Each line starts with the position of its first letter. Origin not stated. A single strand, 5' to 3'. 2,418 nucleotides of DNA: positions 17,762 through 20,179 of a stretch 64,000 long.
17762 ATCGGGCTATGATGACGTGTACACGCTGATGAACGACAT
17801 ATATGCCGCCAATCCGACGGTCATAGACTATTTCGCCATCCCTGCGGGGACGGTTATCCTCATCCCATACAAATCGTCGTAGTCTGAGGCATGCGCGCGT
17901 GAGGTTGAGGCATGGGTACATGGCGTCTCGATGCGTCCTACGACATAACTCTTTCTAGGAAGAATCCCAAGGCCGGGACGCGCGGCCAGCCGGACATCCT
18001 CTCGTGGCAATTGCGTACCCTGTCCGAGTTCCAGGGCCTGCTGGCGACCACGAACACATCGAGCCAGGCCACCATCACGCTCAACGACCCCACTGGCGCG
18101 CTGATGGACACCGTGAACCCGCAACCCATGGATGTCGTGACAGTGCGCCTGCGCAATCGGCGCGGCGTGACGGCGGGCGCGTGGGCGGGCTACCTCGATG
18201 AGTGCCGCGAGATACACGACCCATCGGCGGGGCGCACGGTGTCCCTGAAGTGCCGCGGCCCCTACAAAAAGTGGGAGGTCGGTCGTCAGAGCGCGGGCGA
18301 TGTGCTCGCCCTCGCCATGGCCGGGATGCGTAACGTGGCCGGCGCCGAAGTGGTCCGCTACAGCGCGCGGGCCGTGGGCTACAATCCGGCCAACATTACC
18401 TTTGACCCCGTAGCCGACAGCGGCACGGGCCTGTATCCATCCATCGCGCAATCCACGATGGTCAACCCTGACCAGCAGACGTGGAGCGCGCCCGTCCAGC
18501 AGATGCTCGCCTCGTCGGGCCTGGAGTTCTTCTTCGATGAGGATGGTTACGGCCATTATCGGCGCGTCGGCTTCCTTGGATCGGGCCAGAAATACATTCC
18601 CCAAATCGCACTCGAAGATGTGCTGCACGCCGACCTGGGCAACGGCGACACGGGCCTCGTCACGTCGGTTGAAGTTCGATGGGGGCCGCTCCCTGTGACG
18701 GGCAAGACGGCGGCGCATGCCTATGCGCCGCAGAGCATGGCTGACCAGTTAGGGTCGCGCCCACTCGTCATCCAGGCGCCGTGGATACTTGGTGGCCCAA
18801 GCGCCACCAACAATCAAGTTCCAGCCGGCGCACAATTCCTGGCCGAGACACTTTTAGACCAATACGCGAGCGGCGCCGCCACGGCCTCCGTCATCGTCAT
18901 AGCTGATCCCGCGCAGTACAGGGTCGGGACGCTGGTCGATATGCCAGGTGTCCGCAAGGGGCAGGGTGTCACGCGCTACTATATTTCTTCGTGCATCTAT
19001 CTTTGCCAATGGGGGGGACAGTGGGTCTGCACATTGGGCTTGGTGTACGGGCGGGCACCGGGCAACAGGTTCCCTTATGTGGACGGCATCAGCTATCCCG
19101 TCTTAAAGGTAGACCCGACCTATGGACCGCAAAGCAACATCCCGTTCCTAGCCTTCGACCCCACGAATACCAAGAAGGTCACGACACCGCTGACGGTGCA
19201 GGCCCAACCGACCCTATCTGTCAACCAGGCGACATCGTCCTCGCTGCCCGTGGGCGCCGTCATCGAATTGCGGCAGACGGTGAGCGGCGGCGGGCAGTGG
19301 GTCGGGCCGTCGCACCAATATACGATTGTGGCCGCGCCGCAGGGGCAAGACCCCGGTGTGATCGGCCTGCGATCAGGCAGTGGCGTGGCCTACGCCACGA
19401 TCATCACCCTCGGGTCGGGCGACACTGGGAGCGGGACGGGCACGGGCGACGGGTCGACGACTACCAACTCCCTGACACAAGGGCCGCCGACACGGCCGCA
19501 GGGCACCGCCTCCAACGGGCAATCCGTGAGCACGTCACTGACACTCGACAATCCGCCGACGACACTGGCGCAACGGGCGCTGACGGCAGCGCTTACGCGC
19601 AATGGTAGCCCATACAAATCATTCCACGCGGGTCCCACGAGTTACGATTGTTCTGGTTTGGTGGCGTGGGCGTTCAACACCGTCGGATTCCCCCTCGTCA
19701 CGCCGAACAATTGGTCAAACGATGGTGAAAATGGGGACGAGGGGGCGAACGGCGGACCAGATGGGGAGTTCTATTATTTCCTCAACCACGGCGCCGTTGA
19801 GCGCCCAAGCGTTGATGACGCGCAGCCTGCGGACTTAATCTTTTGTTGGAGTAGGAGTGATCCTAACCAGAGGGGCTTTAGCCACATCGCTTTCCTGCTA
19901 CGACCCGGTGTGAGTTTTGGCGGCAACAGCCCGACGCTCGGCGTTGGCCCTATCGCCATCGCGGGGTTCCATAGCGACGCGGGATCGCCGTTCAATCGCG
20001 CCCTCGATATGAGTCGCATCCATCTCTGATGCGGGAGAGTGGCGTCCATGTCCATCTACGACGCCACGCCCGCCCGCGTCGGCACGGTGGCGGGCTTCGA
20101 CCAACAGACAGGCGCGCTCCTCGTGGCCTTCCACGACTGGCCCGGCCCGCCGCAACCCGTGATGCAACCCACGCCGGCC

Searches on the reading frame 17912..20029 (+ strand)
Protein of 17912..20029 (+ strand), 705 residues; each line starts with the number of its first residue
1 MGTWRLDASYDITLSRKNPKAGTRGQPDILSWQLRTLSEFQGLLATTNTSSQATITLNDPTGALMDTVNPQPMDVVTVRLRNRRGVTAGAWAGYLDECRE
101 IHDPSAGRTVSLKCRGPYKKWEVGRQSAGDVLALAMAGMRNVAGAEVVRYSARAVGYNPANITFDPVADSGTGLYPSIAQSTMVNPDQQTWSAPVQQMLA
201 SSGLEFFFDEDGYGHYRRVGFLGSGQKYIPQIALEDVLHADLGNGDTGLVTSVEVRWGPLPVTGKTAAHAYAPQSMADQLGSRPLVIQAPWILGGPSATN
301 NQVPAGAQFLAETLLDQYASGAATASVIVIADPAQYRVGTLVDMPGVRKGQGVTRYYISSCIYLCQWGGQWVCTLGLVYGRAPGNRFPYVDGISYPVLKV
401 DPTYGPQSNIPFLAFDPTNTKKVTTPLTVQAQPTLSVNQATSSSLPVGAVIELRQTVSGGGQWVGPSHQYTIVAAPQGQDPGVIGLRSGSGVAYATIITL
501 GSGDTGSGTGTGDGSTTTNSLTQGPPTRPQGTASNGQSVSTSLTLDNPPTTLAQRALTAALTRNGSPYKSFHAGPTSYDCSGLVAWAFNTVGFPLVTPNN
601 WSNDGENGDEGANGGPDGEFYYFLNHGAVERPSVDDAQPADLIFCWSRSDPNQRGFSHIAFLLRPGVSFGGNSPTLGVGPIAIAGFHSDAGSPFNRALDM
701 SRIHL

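Call 14: search_protein_families(library=phrogs, proteins=[window:17912-20029:+], max_evalue=0.001)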
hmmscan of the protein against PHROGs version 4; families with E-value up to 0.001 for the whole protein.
window:17912-20029:+ (705 aa): 3 families
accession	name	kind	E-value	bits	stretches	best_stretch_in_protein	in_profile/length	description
phrog_329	-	tail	1.7e-07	30.9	1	533-664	521-622/949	minor tail protein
phrog_2810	-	head and packaging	2.6e-05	23.7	1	500-593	452-550/952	virion structural protein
phrog_12508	-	unknown function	0.00036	21.1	1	557-595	144-182/260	-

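Call 25: search_protein_families(library=pfam, proteins=[window:17912-20029:+], max_evalue=0.001)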
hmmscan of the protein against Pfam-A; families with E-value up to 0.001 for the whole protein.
window:17912-20029:+ (705 aa): 0 families

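Call 59: search_dna_similar(query=window:17912-20029:+, collection=phages, mode=protein, max_rows=10)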
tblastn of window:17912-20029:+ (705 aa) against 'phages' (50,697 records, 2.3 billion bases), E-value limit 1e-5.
No match.
